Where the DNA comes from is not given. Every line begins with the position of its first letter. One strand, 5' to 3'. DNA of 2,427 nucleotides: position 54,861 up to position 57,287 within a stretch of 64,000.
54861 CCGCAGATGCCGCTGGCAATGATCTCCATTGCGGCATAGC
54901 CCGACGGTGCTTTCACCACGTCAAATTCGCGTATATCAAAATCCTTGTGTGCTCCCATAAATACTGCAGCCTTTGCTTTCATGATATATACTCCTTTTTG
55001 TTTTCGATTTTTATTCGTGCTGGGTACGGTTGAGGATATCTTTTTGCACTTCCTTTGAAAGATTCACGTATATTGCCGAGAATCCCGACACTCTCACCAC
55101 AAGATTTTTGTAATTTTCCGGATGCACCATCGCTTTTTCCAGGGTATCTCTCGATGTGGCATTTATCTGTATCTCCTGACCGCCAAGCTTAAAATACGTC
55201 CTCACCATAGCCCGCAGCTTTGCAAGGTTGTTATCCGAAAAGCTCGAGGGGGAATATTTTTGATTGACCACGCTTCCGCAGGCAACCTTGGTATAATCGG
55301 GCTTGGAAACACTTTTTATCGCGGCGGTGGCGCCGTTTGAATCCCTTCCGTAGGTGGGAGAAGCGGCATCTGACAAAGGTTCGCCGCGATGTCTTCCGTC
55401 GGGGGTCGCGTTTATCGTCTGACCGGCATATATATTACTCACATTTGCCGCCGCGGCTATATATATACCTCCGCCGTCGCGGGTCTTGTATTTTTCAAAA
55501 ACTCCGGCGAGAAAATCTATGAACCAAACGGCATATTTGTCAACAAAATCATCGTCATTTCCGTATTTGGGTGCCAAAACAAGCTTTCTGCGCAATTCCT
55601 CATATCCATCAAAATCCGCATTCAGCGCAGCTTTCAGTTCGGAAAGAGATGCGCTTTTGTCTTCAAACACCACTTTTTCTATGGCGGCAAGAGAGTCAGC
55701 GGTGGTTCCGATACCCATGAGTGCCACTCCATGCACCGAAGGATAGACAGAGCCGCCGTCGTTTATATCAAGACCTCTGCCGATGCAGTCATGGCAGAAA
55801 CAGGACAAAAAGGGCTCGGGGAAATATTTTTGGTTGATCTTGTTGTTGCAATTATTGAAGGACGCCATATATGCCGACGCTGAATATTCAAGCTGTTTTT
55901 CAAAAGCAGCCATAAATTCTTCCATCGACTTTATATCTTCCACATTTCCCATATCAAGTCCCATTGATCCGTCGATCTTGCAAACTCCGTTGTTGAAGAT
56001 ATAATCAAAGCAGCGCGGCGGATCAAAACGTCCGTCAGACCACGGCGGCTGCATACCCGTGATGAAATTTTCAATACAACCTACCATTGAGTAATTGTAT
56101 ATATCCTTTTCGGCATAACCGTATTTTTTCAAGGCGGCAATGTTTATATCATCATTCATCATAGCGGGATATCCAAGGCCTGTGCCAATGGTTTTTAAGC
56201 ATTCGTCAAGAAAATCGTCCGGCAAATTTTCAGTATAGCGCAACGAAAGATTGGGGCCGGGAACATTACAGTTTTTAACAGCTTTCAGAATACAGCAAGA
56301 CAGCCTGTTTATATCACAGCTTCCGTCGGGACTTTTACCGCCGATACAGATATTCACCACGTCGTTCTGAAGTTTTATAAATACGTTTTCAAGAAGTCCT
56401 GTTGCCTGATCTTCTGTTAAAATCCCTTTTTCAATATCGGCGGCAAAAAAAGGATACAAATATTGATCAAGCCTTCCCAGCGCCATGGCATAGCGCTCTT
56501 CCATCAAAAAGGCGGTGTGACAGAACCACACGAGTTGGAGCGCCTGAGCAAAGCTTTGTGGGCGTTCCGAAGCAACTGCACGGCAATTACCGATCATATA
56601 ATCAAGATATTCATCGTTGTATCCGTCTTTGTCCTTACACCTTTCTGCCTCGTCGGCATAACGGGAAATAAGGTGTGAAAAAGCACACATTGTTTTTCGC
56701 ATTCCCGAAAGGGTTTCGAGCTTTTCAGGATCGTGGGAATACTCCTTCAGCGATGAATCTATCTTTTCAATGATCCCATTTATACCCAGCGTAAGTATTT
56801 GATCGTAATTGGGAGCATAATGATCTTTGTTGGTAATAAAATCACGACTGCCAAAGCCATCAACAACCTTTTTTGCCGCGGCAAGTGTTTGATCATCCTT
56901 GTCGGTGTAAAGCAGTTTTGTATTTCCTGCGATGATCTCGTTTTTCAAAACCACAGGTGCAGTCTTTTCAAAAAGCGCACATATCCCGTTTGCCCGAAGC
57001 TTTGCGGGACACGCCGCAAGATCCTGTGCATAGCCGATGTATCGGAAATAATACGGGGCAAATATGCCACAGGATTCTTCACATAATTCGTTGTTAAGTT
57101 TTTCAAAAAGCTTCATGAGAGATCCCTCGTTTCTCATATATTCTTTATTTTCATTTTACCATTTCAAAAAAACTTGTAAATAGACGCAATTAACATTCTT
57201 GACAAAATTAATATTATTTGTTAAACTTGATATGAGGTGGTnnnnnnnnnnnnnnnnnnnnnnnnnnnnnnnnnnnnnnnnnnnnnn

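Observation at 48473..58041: Mirror-arranged locus with two short glycyl-radical enzymes, one activase, a GH28-like enzyme and a Zn-ADH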

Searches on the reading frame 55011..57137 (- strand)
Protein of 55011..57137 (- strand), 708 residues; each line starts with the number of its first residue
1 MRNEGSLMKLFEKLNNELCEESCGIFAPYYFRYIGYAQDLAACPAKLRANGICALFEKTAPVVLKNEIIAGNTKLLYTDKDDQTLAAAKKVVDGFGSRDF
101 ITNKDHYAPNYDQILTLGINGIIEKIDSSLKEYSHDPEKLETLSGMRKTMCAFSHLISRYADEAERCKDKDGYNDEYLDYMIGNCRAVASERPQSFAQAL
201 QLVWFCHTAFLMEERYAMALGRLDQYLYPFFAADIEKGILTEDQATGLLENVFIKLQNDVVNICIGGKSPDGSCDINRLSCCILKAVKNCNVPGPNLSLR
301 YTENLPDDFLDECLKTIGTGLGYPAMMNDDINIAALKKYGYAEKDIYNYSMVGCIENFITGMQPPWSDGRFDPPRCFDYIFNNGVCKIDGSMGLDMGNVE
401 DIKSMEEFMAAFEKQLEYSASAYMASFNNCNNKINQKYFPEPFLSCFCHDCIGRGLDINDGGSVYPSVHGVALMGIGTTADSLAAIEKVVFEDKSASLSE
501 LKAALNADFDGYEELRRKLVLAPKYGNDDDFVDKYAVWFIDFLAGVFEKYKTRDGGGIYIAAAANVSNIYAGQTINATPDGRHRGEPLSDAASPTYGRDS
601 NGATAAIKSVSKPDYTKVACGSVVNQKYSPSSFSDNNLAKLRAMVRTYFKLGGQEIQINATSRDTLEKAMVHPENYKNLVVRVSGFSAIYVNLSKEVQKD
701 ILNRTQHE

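Call 3: search_protein_families(library=pfam, proteins=[window:55011-57137:-])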
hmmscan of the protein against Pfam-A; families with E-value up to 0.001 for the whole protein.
window:55011-57137:- (708 aa): 3 families
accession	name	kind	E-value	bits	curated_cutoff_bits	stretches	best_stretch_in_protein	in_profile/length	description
PF02901.20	PFL-like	-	2.6e-131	439.8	24.3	1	104-570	157-645/647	Pyruvate formate lyase-like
PF01228.26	Gly_radical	-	1.9e-27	96.3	22.2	1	589-690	2-105/106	Glycine radical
PF11230.13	YjjI-like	-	2.8e-06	26.4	23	1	191-349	69-217/485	Glycyl radical enzyme YjjI-like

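Call 4: search_protein_families(library=ncbifam, proteins=[window:55011-57137:-])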
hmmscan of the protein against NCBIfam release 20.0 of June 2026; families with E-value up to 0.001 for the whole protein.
window:55011-57137:- (708 aa): 13 families
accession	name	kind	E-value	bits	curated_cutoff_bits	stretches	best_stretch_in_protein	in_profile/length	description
TIGR01774.1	PFL2-3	subfamily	4.4e-125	418.8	678.2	1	101-707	152-784/786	formate C-acetyltransferase/glycerol dehydratase family glycyl radical enzyme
NF043068.1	glycl_HYPD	equivalog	1.6e-113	380.3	1100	1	112-707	160-782/784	trans-4-hydroxy-L-proline dehydratase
TIGR04394.1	choline_CutC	equivalog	4e-108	363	1050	1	107-706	160-785/789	choline trimethylamine-lyase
NF048011.1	SfplDhtHpsGDes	equivalog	5.2e-99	332.6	1000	1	104-708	183-820/821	(2S)-3-sulfopropanediol dehydratase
NF048009.1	SfplDhtHpfGKleb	equivalog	4.1e-96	322.9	1000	1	88-706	160-821/824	(2S)-3-sulfopropanediol dehydratase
NF007437.0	PRK09983.1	equivalog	6.2e-96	322.2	1109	1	104-707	154-763/765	formate C-acetyltransferase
NF033715.1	glycyl_HPDL_Lrg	equivalog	4.8e-75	253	1150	2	146-509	275-678/901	4-hydroxyphenylacetate decarboxylase large subunit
NF033718.1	indole_decarb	equivalog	2.5e-72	244.3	1100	2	82-512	192-646/868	indoleacetate decarboxylase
TIGR01255.1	pyr_form_ly_1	equivalog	5.8e-37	127.5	994.2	1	197-708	237-742/744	formate C-acetyltransferase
NF008341.1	PRK11127.1-1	equivalog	1.5e-15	56.9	145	1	656-708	26-78/80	autonomous glycyl radical cofactor GrcA2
NF038360.1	rad_fix_GrcA3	exception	5.4e-15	55.2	158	1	636-708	4-76/78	autonomous glycyl radical cofactor GrcA3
TIGR04365.1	spare_glycyl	equivalog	7.2e-12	45.7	170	1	651-706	67-122/126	autonomous glycyl radical cofactor GrcA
TIGR04040.1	glycyl_YjjI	hypoth_equivalog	2e-06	26.5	498.3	1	215-349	104-229/497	YjjI family glycine radical enzyme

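Call 10: search_solved_structures(query=window:55014-57137:-, max_evalue=0.00001, show_alignments=1)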
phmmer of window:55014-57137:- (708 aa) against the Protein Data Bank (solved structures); distinct sequences matched with E-value up to 0.00001: 37.
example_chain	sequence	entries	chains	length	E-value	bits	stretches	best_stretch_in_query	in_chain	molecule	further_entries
1r8w_A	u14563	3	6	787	2.4e-101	343.2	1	102-707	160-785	glycerol dehydratase | B12-independent glycerol dehydratase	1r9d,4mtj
9rco_A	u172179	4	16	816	5.4e-97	328.8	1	101-707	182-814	Glycyl radical protein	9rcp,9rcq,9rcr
9f3w_A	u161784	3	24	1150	1.5e-95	324.1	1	107-706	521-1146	Choline trimethylamine-lyase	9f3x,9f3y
5i2a_A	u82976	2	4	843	2.6e-92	313.3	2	99-509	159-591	Diol-dehydratase | Diol dehydratase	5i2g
5a0z_A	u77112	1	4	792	5.1e-92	312.4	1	107-706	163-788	CHOLINE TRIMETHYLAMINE LYASE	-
5a0u_A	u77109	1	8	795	5.2e-92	312.3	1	107-706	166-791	CHOLINE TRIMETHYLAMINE LYASE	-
9ht9_A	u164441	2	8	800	1.6e-89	304.1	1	151-706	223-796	Choline trimethylamine-lyase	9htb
9r0v_A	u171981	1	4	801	1.6e-89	304.1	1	151-706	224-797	Choline trimethylamine-lyase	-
6vue_A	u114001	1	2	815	1.8e-89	304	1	151-706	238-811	Choline trimethylamine-lyase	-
5fay_A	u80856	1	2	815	1.8e-89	304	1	151-706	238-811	Choline trimethylamine-lyase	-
5faw_A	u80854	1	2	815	1.8e-89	304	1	151-706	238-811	Choline trimethylamine-lyase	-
5fau_A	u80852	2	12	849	2e-89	303.8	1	151-706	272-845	Choline trimethylamine-lyase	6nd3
5fav_A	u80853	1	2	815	4.5e-89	302.6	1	151-706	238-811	Choline trimethylamine-lyase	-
5kdp_A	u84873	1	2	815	1.2e-88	301.2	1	151-706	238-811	Choline trimethylamine-lyase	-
7vua_A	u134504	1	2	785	3.1e-86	293.2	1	106-705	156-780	HplG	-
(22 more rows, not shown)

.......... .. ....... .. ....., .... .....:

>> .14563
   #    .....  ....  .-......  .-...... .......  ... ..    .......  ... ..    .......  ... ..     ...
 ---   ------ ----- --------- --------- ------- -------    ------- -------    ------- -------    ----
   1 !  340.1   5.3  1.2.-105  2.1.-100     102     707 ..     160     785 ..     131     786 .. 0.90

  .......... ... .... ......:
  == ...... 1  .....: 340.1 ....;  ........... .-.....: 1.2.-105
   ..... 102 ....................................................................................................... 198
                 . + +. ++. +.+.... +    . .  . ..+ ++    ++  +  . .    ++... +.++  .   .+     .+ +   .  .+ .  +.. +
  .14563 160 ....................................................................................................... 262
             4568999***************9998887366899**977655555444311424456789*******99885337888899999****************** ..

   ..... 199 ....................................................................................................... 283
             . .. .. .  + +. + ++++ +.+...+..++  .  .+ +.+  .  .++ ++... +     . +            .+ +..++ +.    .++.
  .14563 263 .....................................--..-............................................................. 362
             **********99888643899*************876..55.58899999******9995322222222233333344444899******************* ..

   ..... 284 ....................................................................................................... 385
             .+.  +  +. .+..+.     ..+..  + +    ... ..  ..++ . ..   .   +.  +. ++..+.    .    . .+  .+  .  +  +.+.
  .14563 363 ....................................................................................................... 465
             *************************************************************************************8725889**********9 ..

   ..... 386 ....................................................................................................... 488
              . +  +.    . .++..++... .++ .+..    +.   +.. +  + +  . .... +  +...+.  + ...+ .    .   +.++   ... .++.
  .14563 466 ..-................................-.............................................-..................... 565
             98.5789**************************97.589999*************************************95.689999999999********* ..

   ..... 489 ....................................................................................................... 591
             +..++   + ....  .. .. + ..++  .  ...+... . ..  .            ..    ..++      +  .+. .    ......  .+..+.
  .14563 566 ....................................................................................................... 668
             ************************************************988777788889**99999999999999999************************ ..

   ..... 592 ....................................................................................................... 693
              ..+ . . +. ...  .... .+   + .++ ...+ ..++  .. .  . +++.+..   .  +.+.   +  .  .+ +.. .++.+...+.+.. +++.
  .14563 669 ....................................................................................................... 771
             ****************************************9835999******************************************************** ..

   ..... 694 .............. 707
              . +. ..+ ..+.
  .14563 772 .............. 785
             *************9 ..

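Call 18: find_homologous_proteins(query=window:55014-57137:-)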
Query window:55014-57137:- (708 aa): 2605 proteins with E <= 0.001 among 8000 candidates; the best 120 are listed.
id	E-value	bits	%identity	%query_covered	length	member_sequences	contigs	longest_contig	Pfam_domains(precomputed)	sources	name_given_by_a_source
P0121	0.0e+0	1579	97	99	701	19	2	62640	PF02901.21,PF11230.14,PF01228.27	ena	-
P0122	0.0e+0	1302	78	99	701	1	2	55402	PF02901.21,PF11230.14,PF01228.27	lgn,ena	-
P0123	0.0e+0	1175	72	99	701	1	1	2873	PF02901.21,PF11230.14,PF01228.27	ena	-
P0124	0.0e+0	1172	71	99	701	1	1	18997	PF02901.21,PF11230.14,PF01228.27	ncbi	-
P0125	0.0e+0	1163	71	99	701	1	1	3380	PF02901.21,PF11230.14,PF01228.27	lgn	-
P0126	0.0e+0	1163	71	99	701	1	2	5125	PF02901.21,PF11230.14,PF01228.27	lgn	-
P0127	0.0e+0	1160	71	99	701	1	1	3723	PF02901.21,PF11230.14,PF01228.27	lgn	-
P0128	0.0e+0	1160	71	99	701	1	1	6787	PF02901.21,PF11230.14,PF01228.27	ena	-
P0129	0.0e+0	1159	71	99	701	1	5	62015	PF02901.21,PF11230.14,PF01228.27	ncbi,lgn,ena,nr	ncbi:MAG: DUF3029 family protein [Clostridia bacterium]|nr:DUF3029 family protein [Clostridia bacter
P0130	0.0e+0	1158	70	99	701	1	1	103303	PF02901.21,PF11230.14,PF01228.27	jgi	jgi:formate C-acetyltransferase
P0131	0.0e+0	1158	71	99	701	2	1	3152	PF02901.21,PF11230.14,PF01228.27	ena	-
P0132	0.0e+0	1155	70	99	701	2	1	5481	PF02901.21,PF11230.14,PF01228.27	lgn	-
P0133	0.0e+0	1153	70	99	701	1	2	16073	PF02901.21,PF11230.14,PF01228.27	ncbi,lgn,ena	-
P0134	0.0e+0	1152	70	99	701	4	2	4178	PF02901.21,PF11230.14,PF01228.27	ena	-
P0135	0.0e+0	1151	70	99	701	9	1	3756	PF02901.21,PF11230.14,PF01228.27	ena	-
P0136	0.0e+0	1150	70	99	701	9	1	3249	PF02901.21,PF11230.14,PF01228.27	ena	-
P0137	0.0e+0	1149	70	99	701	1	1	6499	PF02901.21,PF11230.14,PF01228.27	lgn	-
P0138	0.0e+0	1148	69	99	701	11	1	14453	PF02901.21,PF01228.27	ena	-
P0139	0.0e+0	1148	70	99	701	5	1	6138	PF02901.21,PF01228.27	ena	-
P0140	0.0e+0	1143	69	99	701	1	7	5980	PF02901.21,PF11230.14,PF01228.27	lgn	-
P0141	0.0e+0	1143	69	99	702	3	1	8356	PF02901.21,PF11230.14,PF01228.27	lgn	-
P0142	0.0e+0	1140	69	99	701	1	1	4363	PF02901.21,PF01228.27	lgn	-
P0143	0.0e+0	1132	68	99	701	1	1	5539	PF02901.21,PF01228.27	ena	-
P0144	0.0e+0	1131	69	99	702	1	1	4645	PF02901.21,PF11230.14,PF01228.27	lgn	-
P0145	0.0e+0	1130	69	99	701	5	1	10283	PF02901.21,PF01228.27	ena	-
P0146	0.0e+0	1129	68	99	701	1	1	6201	PF02901.21,PF01228.27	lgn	-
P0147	0.0e+0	1125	68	99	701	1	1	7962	PF02901.21,PF01228.27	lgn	-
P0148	0.0e+0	1123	69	99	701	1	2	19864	PF02901.21,PF01228.27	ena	-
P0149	0.0e+0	1122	68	99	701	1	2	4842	PF02901.21,PF01228.27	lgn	-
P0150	0.0e+0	1122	69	99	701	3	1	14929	PF02901.21,PF01228.27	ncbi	-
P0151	0.0e+0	1122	67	100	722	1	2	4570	PF02901.21,PF11230.14,PF01228.27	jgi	-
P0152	0.0e+0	1121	67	99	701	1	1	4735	PF02901.21,PF01228.27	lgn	-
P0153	0.0e+0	1120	69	99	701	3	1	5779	PF02901.21,PF11230.14,PF01228.27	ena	-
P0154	0.0e+0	1115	68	99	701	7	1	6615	PF02901.21,PF01228.27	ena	-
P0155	0.0e+0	1115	68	99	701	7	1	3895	PF02901.21,PF01228.27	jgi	-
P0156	0.0e+0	1115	69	99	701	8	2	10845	PF02901.21,PF11230.14,PF01228.27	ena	-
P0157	0.0e+0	1114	67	99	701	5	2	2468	PF02901.21,PF01228.27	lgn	-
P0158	0.0e+0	1112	68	99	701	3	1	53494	PF02901.21,PF01228.27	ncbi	-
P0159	0.0e+0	1111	68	99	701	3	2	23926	PF02901.21,PF01228.27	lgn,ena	-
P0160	0.0e+0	1106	67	99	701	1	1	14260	PF02901.21,PF01228.27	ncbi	-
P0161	0.0e+0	1105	67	99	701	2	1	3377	PF02901.21,PF01228.27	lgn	-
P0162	0.0e+0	1104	66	99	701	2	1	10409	PF02901.21,PF01228.27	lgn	-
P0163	0.0e+0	1103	67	99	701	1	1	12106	PF02901.21,PF01228.27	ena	-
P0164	0.0e+0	1101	68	99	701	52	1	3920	PF02901.21,PF11230.14,PF01228.27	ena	-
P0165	0.0e+0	1101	68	99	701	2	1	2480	PF02901.21,PF01228.27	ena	-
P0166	0.0e+0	1098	67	99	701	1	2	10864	PF02901.21,PF11230.14,PF01228.27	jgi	-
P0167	0.0e+0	1098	67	99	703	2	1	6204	PF02901.21,PF01228.27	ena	-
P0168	0.0e+0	1094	66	99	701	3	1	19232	PF02901.21,PF01228.27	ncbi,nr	ncbi:MAG: hypothetical protein IJ386_07010 [Clostridia bacterium]|nr:hypothetical protein [Clostridi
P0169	0.0e+0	1093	67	99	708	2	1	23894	PF02901.21,PF01228.27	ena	-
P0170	0.0e+0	1093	67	99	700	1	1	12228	PF02901.21,PF11230.14,PF01228.27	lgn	-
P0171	0.0e+0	1091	68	99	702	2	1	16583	PF02901.21,PF11230.14,PF01228.27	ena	-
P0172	0.0e+0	1090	66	99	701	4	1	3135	PF02901.21,PF01228.27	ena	-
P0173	0.0e+0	1089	67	99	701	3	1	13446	PF02901.21,PF01228.27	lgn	-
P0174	0.0e+0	1089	67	99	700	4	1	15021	PF02901.21,PF01228.27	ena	-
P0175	0.0e+0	1088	67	99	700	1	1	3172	PF02901.21,PF11230.14,PF01228.27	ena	-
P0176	0.0e+0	1088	66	99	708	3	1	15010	PF02901.21,PF01228.27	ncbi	-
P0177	0.0e+0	1088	68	99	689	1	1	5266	PF02901.21,PF11230.14,PF01228.27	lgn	-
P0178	0.0e+0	1087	67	99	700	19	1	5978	PF02901.21,PF11230.14,PF01228.27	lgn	-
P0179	0.0e+0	1087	67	99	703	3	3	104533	PF02901.21,PF11230.14,PF01228.27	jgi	-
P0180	0.0e+0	1087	66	99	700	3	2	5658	PF02901.21,PF11230.14,PF01228.27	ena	-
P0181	0.0e+0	1087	66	99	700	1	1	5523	PF02901.21,PF11230.14,PF01228.27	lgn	-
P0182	0.0e+0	1086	66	99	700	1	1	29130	PF02901.21,PF11230.14,PF01228.27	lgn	-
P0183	0.0e+0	1085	65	99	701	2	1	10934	PF02901.21,PF01228.27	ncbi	-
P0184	0.0e+0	1084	66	99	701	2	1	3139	PF02901.21,PF11230.14,PF01228.27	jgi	-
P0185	0.0e+0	1084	66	99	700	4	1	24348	PF02901.21,PF11230.14,PF01228.27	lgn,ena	-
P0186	0.0e+0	1084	66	99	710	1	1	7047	PF02901.21,PF01228.27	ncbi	-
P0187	0.0e+0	1084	66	99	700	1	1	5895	PF02901.21,PF11230.14,PF01228.27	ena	-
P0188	0.0e+0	1083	66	99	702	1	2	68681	PF02901.21,PF11230.14,PF01228.27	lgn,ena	-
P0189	0.0e+0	1083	66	99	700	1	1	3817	PF02901.21,PF11230.14,PF01228.27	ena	-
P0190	0.0e+0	1083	66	99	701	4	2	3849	PF02901.21,PF01228.27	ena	-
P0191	0.0e+0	1083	65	99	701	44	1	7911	PF02901.21,PF01228.27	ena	-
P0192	0.0e+0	1083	66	99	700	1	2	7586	PF02901.21,PF11230.14,PF01228.27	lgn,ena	-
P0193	0.0e+0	1082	66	99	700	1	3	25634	PF02901.21,PF11230.14,PF01228.27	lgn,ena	-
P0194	0.0e+0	1082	66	99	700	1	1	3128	PF02901.21,PF11230.14,PF01228.27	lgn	-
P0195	0.0e+0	1082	66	99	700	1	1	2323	PF02901.21,PF11230.14,PF01228.27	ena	-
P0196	0.0e+0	1082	66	99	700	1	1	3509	PF02901.21,PF11230.14,PF01228.27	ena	-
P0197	0.0e+0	1082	67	99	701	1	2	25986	PF02901.21,PF11230.14,PF01228.27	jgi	-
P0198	0.0e+0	1082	67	99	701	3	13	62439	PF02901.21,PF11230.14,PF01228.27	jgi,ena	-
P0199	0.0e+0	1082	66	99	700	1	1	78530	PF02901.21,PF11230.14,PF01228.27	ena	-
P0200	0.0e+0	1081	66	99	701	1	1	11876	PF02901.21,PF01228.27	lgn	-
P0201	0.0e+0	1081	66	99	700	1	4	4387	PF02901.21,PF11230.14,PF01228.27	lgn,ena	-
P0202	0.0e+0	1081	66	99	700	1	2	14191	PF02901.21,PF11230.14,PF01228.27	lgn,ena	-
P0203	0.0e+0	1081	66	99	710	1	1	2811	PF02901.21,PF01228.27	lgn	-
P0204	0.0e+0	1080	66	99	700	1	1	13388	PF02901.21,PF11230.14,PF01228.27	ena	-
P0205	0.0e+0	1080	66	99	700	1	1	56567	PF02901.21,PF11230.14,PF01228.27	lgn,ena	-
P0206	0.0e+0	1080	67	99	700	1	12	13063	PF02901.21,PF11230.14,PF01228.27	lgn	-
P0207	0.0e+0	1079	66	99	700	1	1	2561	PF02901.21,PF11230.14,PF01228.27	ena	-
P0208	0.0e+0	1079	66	99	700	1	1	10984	PF02901.21,PF11230.14,PF01228.27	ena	-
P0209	0.0e+0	1079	66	99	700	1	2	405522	PF02901.21,PF11230.14,PF01228.27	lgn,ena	-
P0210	0.0e+0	1078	66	99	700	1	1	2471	PF02901.21,PF11230.14,PF01228.27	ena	-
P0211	0.0e+0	1078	66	99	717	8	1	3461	PF02901.21,PF11230.14,PF01228.27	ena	-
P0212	0.0e+0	1078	66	99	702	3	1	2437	PF02901.21,PF01228.27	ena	-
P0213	0.0e+0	1078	66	99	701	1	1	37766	PF02901.21,PF11230.14,PF01228.27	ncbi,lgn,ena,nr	ncbi:MAG: DUF3029 family protein [Clostridia bacterium]|nr:DUF3029 family protein [Clostridia bacter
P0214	0.0e+0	1078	66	99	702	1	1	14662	PF02901.21,PF11230.14,PF01228.27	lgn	-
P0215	0.0e+0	1077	66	99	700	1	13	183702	PF02901.21,PF11230.14,PF01228.27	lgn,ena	-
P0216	0.0e+0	1077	66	99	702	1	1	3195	PF02901.21,PF11230.14,PF01228.27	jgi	jgi:formate C-acetyltransferase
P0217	0.0e+0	1077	66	99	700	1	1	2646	PF02901.21,PF11230.14,PF01228.27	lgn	-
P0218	0.0e+0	1077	66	99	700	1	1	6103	PF02901.21,PF11230.14,PF01228.27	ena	-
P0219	0.0e+0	1076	66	99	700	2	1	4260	PF02901.21,PF11230.14,PF01228.27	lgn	-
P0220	0.0e+0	1076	66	99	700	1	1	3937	PF02901.21,PF11230.14,PF01228.27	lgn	-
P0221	0.0e+0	1076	66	99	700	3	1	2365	PF02901.21,PF11230.14,PF01228.27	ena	-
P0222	0.0e+0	1076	65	99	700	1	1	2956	PF02901.21,PF11230.14,PF01228.27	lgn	-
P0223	0.0e+0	1076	66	99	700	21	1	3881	PF02901.21,PF11230.14,PF01228.27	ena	-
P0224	0.0e+0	1075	66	99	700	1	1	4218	PF02901.21,PF11230.14,PF01228.27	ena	-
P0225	0.0e+0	1075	65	99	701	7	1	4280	PF02901.21,PF11230.14,PF01228.27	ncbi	-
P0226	0.0e+0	1075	66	99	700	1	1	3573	PF02901.21,PF11230.14,PF01228.27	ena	-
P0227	0.0e+0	1075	66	99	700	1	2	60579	PF02901.21,PF11230.14,PF01228.27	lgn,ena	-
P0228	0.0e+0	1074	66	99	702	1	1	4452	PF02901.21,PF01228.27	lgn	-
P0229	0.0e+0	1074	65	99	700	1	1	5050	PF02901.21,PF01228.27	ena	-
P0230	0.0e+0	1074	65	99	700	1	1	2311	PF02901.21,PF11230.14,PF01228.27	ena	-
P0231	0.0e+0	1074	66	99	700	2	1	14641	PF02901.21,PF11230.14,PF01228.27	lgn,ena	-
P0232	0.0e+0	1074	66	99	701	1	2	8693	PF02901.21,PF01228.27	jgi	-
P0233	0.0e+0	1073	66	99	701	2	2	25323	PF02901.21,PF11230.14,PF01228.27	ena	-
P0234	0.0e+0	1073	66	99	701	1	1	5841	PF02901.21,PF11230.14,PF01228.27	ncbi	-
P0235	0.0e+0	1072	65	99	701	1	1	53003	PF02901.21,PF01228.27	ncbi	-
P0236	0.0e+0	1072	65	99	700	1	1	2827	PF02901.21,PF11230.14,PF01228.27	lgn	-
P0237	0.0e+0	1072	66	99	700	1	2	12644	PF02901.21,PF11230.14,PF01228.27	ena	-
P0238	0.0e+0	1072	64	99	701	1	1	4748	PF02901.21,PF11230.14,PF01228.27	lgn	-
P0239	0.0e+0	1071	66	99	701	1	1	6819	PF02901.21,PF11230.14,PF01228.27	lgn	-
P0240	0.0e+0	1070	65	99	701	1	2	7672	PF02901.21,PF11230.14,PF01228.27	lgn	-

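Call 19: find_encoding_contigs(protein=P0130, flank=10000, max_places=1)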
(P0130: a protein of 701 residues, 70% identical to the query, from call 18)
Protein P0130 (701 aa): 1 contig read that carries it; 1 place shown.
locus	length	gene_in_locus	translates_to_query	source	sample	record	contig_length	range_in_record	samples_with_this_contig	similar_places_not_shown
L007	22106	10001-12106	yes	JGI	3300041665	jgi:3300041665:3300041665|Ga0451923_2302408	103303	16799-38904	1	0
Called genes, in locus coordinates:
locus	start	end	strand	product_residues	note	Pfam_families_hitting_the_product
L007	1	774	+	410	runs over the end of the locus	-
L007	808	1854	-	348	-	PF01210:NAD_Gly3P_dh_N, PF07479:NAD_Gly3P_dh_C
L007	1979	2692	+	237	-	PF08220:HTH_DeoR, PF08279:HTH_11 (weak), PF00455:DeoRC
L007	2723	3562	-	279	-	PF00892:EamA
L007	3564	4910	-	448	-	PF00728:Glyco_hydro_20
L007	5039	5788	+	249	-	PF12833:HTH_18, PF00165:HTH_AraC (weak)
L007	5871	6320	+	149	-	-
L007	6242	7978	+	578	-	-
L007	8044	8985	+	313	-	PF08532:Glyco_hydro_42M (faint)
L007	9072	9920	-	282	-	PF00165:HTH_AraC (faint), PF12833:HTH_18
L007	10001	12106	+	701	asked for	PF02901:PFL-like, PF11230:YjjI-like (weak), PF01228:Gly_radical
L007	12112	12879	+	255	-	PF13353:Fer4_12, PF04055:Radical_SAM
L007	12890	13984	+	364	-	PF08240:ADH_N, PF16912:Glu_dehyd_C, PF00107:ADH_zinc_N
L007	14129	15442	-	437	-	PF09587:PGA_cap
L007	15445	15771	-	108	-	PF01546:Peptidase_M20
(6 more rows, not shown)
